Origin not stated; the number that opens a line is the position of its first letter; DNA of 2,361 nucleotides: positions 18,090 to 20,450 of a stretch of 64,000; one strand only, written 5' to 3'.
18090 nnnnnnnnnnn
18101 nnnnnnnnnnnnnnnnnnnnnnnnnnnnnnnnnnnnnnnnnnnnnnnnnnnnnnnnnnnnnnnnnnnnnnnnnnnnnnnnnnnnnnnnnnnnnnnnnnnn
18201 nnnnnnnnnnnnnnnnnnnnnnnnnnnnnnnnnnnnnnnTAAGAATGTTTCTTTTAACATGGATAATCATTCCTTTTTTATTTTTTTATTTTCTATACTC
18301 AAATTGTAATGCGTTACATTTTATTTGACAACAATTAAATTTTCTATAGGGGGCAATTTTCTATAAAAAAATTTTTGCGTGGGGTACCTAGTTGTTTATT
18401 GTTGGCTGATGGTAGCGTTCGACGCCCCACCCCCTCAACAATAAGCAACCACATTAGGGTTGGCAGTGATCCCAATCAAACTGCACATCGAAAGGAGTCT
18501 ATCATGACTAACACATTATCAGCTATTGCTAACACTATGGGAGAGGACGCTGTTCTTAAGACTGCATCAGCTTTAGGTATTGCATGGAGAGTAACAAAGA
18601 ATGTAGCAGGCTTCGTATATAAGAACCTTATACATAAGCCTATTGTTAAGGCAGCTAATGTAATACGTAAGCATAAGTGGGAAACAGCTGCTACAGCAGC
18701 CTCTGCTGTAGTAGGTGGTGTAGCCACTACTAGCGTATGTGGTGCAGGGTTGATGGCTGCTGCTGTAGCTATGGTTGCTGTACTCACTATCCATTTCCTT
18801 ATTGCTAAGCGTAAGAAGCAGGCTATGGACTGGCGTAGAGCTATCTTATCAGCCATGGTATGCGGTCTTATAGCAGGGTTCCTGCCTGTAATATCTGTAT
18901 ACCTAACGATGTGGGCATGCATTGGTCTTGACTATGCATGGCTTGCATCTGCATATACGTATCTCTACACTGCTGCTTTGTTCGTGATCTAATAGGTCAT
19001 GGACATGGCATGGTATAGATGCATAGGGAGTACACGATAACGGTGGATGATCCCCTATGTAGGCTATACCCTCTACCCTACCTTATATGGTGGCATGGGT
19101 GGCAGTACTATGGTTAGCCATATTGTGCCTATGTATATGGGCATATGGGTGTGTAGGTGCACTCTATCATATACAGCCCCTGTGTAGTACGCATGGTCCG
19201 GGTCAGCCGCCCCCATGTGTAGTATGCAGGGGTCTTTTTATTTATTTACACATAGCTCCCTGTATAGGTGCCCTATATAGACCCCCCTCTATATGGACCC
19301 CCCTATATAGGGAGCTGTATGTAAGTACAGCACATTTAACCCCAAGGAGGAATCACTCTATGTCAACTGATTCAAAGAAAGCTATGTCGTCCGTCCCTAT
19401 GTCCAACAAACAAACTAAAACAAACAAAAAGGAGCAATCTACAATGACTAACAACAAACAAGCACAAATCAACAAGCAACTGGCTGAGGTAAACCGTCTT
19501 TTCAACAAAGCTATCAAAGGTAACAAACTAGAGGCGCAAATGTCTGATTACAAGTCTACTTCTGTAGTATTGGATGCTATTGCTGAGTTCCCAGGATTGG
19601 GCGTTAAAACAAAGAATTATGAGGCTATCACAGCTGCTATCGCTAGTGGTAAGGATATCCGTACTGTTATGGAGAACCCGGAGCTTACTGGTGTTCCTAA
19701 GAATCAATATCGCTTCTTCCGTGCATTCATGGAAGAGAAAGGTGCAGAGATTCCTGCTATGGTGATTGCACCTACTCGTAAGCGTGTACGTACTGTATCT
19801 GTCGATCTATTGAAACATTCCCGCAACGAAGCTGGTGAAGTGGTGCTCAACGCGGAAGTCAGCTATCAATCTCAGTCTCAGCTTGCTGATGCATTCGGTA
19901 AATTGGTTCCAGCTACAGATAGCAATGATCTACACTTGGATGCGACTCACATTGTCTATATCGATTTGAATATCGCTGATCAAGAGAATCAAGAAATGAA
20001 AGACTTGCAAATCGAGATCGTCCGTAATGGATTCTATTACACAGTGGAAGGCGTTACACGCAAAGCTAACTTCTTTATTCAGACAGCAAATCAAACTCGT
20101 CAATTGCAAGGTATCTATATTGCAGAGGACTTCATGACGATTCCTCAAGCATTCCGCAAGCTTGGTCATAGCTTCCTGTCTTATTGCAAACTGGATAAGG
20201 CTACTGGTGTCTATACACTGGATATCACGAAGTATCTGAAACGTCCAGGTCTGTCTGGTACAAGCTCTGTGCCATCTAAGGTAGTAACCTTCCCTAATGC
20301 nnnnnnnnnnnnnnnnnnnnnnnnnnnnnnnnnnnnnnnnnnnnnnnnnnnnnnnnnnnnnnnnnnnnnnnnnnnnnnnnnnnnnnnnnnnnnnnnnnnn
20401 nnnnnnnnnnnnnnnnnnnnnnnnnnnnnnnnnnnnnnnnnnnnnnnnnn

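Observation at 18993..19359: Repeat-dense 370-bp control region upstream of the giant gene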

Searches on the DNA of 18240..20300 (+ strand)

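Call 5: search_dna_similar(query=window:18300-20300:+, collection=phages, mode=distant, max_rows=25)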
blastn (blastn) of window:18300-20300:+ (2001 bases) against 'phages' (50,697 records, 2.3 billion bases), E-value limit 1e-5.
No match.

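Call 32: search_rna_families(source=window, start=18850, end=19450, threshold=evalue, max_evalue=10, show_alignments=2)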
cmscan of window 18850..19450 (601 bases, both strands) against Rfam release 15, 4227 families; matches with E-value up to 10: 10.
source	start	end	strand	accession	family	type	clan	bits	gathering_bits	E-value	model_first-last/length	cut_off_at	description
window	19246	19324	-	RF04302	mir-506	Gene; miRNA;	CL00140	28.5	84.5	0.00072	1-81/81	no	mir-506 microRNA precursor family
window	19151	19241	+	RF02399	NsiR1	Gene; sRNA;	-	19.9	39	0.19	1-60/60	no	Nitrogen stress-induced RNA 1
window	18948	19034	+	RF00724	mir-282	Gene; miRNA;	-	19.2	55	0.69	1-92/92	no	mir-282 microRNA precursor family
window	19127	19179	+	RF04217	mir-297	Gene; miRNA;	-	18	90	2.6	1-71/71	no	mir-297 microRNA precursor family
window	19177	19232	+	RF03618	mir-5592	Gene; miRNA;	-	17.1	82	3.9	5-60/66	no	mir-5592 microRNA precursor family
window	19244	19330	+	RF04158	mir-568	Gene; miRNA;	-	17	75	7.3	1-93/93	no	mir-568 microRNA precursor family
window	19244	19324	-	RF04158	mir-568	Gene; miRNA;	-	16.9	75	8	1-93/93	no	mir-568 microRNA precursor family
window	19246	19324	+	RF00247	MIR160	Gene; miRNA;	-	16.1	48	1.6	1-90/90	no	mir-160 microRNA precursor family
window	18968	19015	+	RF00255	mir-218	Gene; miRNA;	-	15.1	62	2.1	1-82/82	no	mir-218 microRNA precursor family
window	19245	19323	-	RF03905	MIR6149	Gene; miRNA;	-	14.8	100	9.9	1-99/99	no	MIR6149 microRNA precursor family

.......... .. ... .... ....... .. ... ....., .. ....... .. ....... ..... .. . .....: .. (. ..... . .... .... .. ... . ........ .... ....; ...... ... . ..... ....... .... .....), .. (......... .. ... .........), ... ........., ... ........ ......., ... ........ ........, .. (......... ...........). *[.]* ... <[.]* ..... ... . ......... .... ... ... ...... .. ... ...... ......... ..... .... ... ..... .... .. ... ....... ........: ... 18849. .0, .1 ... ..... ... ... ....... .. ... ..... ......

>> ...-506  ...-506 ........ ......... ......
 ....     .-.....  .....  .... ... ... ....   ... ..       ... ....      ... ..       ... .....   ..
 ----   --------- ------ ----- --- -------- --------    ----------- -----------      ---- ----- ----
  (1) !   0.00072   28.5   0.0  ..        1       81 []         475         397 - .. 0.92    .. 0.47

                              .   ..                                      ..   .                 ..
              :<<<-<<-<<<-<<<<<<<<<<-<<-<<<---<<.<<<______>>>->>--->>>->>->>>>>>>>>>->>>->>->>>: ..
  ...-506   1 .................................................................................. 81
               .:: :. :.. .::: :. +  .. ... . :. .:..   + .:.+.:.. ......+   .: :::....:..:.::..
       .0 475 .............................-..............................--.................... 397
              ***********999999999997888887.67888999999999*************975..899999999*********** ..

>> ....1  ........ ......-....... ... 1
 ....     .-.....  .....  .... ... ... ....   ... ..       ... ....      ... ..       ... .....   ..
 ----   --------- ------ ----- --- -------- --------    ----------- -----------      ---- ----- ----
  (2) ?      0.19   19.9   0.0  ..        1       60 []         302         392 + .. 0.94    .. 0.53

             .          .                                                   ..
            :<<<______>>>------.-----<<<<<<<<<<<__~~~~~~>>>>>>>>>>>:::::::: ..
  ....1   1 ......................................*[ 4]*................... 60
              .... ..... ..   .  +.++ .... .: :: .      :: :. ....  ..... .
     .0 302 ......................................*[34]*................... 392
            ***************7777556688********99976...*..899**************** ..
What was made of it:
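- On Any described RNA family (Rfam 15): Region 18850-19450 at E up to 10 gives only sub-threshold microRNA or sRNA hairpin noise (call 32).
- Closest known: Riboswitches that combine a kink-turn, a pseudoknot and a terminator. Different: No match to any Rfam riboswitch model, even at E up to 10 (call 32).
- It matches no ribozyme family in Rfam, even at E up to 10 (call 32).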

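Call 62: build_rna_model(alignment_id=A4, structure=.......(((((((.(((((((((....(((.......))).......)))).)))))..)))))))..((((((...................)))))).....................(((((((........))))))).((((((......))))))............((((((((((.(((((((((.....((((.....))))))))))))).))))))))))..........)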
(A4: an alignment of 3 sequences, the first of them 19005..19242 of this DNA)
Model R1 built from alignment A4 (3 sequences, 242 columns); structure: as given.
model positions 233; base pairs 61; branch points 4; effective number of sequences 1.17; information 0.59 bits per position. Calibrated on 0.2 Mb of random sequence (short: E-values are rough).
structure used (alignment columns):
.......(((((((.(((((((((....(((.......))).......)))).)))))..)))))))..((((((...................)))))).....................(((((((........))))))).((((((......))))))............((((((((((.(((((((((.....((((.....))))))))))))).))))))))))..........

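Call 63: search_with_rna_model(model_id=R1, sources=[window, L001, L005, L006, L007, L009, L010, L013, L015, L016, L017, L018, L019, L021, L022, L023, L027, L028, L031], max_evalue=10, make_alignment=true, show_alignments=0)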
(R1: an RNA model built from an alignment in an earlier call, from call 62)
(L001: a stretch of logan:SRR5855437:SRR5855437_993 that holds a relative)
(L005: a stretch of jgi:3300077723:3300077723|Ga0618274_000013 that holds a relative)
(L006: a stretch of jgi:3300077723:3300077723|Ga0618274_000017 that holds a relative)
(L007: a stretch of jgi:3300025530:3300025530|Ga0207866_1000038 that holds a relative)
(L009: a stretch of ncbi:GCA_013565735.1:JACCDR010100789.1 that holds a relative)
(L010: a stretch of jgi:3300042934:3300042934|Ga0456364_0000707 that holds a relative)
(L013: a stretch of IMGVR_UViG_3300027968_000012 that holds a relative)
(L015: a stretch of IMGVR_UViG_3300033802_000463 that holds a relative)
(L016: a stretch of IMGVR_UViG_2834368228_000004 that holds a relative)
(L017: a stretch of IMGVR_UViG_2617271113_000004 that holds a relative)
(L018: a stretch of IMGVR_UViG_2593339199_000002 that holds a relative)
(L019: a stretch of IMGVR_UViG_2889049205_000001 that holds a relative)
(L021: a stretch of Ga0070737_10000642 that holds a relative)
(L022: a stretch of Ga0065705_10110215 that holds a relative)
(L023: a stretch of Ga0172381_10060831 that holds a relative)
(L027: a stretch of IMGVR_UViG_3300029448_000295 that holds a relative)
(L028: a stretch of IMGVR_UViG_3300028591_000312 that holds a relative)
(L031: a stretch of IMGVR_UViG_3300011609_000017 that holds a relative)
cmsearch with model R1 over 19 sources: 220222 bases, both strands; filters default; matches with E-value up to 10: 11.
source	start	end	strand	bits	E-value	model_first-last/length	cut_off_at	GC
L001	5513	5745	+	265.3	2.4e-72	1-233/233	no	0.49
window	19005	19240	+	247.8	1.9e-67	1-233/233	no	0.49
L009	1722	1953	+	222.3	2.5e-60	1-233/233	no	0.53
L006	3200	3435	+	73.9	6.6e-19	1-233/233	no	0.48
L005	3531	3730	+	37.9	7.3e-09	1-233/233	no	0.5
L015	2595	2654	+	30.4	9e-07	8-66/233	no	0.55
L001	5672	5875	-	22.3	0.00016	1-233/233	no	0.45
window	19169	19414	-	17.6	0.0034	1-233/233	no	0.46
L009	1888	1954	-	10.6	0.31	159-225/233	no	0.52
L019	2174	2205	+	9.1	0.78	181-212/233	no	0.53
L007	3845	3882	+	7.3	2.5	18-55/233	no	0.5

Alignment A5: 11 matches aligned to the model, 345 columns, each read 5' to 3' on its own strand. Consensus structure (alignment columns), stored with it:
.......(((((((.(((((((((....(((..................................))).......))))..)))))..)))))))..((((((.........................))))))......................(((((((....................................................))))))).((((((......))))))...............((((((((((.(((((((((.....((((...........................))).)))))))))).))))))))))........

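Call 68: search_with_rna_model(model_id=R1, sources=[window, L001, L005, L006, L009], max_evalue=1e-8, make_alignment=true)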
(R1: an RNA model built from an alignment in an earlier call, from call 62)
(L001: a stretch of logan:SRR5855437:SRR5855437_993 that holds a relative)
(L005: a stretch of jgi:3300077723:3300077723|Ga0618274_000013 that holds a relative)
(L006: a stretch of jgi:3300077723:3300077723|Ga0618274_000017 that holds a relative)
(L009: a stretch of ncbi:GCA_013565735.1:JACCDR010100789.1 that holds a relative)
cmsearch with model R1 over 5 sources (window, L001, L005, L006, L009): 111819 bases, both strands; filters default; matches with E-value up to 1e-8: 5.
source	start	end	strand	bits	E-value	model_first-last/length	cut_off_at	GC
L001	5513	5745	+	265.3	1.2e-72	1-233/233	no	0.49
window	19005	19240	+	247.8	9.6e-68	1-233/233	no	0.49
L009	1722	1953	+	222.3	1.3e-60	1-233/233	no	0.53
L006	3200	3435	+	73.9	3.3e-19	1-233/233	no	0.48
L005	3531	3730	+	37.9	3.7e-09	1-233/233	no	0.5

Alignment A6: 5 matches aligned to the model, 274 columns, each read 5' to 3' on its own strand. Consensus structure (alignment columns), stored with it:
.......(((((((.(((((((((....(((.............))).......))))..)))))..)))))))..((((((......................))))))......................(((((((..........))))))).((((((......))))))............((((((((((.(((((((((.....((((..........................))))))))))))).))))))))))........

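Call 70: build_rna_model(alignment_id=A6)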
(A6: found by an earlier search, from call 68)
Model R2 built from alignment A6 (5 sequences, 274 columns); structure: stored with the alignment.
model positions 237; base pairs 61; branch points 4; effective number of sequences 1.88; information 0.59 bits per position. Calibrated on 0.2 Mb of random sequence (short: E-values are rough).
structure used (alignment columns):
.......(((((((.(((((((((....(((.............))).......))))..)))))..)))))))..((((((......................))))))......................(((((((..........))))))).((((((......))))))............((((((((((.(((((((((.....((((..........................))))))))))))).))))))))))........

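Call 71: search_with_rna_model(model_id=R2, sources=[window, L001, L005, L006, L007, L009, L010, L013, L015, L016, L017, L018, L019, L022, L023, L027, L028, L031], max_evalue=1, show_alignments=0)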
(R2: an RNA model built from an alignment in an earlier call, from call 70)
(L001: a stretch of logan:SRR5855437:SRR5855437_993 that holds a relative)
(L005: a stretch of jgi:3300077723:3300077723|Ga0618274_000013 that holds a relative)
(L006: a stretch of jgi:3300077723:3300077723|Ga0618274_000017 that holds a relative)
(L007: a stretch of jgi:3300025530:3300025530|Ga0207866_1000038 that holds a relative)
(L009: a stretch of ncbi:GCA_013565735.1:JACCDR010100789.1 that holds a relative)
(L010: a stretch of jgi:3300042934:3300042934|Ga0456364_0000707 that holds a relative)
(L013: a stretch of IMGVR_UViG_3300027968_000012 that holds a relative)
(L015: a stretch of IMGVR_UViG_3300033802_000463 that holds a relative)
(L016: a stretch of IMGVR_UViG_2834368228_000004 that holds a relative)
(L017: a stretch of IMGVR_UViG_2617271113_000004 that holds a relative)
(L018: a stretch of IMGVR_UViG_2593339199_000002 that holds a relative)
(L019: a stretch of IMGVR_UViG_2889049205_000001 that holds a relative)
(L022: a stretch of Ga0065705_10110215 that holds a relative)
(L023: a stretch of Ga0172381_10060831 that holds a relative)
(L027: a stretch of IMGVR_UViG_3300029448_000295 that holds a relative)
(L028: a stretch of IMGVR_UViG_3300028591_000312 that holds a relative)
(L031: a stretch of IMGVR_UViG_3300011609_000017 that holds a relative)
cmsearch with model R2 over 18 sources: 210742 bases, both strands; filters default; matches with E-value up to 1: 10.
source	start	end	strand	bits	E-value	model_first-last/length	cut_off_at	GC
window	19005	19240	+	235.2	3.1e-72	1-237/237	no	0.49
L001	5513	5745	+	234.6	4.7e-72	1-237/237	no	0.49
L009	1722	1953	+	202.6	5.4e-62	1-237/237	no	0.53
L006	3200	3435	+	194.7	1.7e-59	1-237/237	no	0.48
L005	3531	3730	+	110.3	6.1e-33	1-237/237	no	0.5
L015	2595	2654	+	43.2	7.5e-12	8-66/237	no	0.55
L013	2182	2389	+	43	8.5e-12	1-237/237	no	0.37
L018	2551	2609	+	36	1.3e-09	8-66/237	no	0.54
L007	3594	3701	+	15.9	0.0028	1-237/237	no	0.49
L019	2059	2212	+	12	0.048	1-237/237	no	0.54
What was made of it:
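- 19005..19240 (+): Module 1: a conserved pseudoknotted structured RNA of about 235 nt, and the only copy in the 64-kb window. They give full-length matches at the syntenic site in L001, L009, L006, L005 and L013 (calls 63, 71).
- Full-length model matches come from L001, L009, L006, L005 and L013 (calls 63, 71).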

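Call 85: search_with_rna_model(model_id=R2, source=L033, max_evalue=10, filters=off)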
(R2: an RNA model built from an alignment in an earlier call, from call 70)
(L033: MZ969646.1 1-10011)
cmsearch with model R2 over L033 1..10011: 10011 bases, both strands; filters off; matches with E-value up to 10: 16.
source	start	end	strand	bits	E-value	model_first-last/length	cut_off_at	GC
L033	7480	7537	-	9.2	0.018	170-229/237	no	0.29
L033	7479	7536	+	5.1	0.33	173-228/237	no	0.29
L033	1174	1290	-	4.7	0.44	1-237/237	no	0.35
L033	8593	8644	-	3.4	1.1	16-57/237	no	0.5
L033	3179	3207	-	2.8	1.8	70-98/237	no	0.28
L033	2218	2243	+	2.6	2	24-49/237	no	0.31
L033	5608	5653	+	1.6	4.1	14-60/237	no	0.37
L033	8185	8197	-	1.1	6.1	197-209/237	no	0.54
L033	3920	3935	+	1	6.5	29-44/237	no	0.25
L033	6862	6882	+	0.9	6.8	120-140/237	no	0.38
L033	229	260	+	0.7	7.8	185-216/237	no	0.44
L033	2308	2318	+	0.7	8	30-40/237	no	0.18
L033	4199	4232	+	0.7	8.1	184-217/237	no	0.35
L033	4956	4999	-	0.5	9.1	179-222/237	no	0.39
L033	8246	8284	-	0.5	9.4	180-221/237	no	0.44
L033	9042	9062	-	0.4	9.9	28-48/237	no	0.43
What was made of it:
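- On SPbeta late-operon ncRNA (DUF3800-VIII RNA, RF03075): R2 finds nothing significant in BUCT082 with filters off (call 85).
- Tried and rejected: My model finds nothing there (call 85).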

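Call 98: search_rna_families(source=window, start=18240, end=18560, threshold=evalue, max_evalue=1, show_alignments=1)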
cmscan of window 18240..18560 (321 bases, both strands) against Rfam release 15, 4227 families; matches with E-value up to 1: 0.
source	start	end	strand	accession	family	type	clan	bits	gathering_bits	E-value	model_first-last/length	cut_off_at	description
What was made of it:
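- Tried and rejected: No Rfam hit at E up to 1 (call 98).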

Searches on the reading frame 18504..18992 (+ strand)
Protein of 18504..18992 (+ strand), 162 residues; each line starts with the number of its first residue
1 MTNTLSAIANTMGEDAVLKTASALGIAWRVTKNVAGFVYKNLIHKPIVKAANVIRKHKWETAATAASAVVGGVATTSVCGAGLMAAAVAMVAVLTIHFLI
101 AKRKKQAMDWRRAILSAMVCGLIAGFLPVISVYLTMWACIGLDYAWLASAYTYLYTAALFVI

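Call 17: search_protein_families(library=pfam, proteins=[window:18504-18992:+], max_evalue=0.01)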
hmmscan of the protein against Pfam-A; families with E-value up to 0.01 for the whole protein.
window:18504-18992:+ (162 aa): 0 families

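Call 18: search_protein_families(library=phrogs, proteins=[window:18504-18992:+], max_evalue=0.001)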
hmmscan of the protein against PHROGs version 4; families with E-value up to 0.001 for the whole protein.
window:18504-18992:+ (162 aa): 0 families
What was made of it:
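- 18504..18992 (+): Upstream gene for a small (162 aa) hydrophobic, membrane-type protein. The structured RNA begins within about 15 nt of its stop codon. No Pfam or PHROG hit (calls 17, 18).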
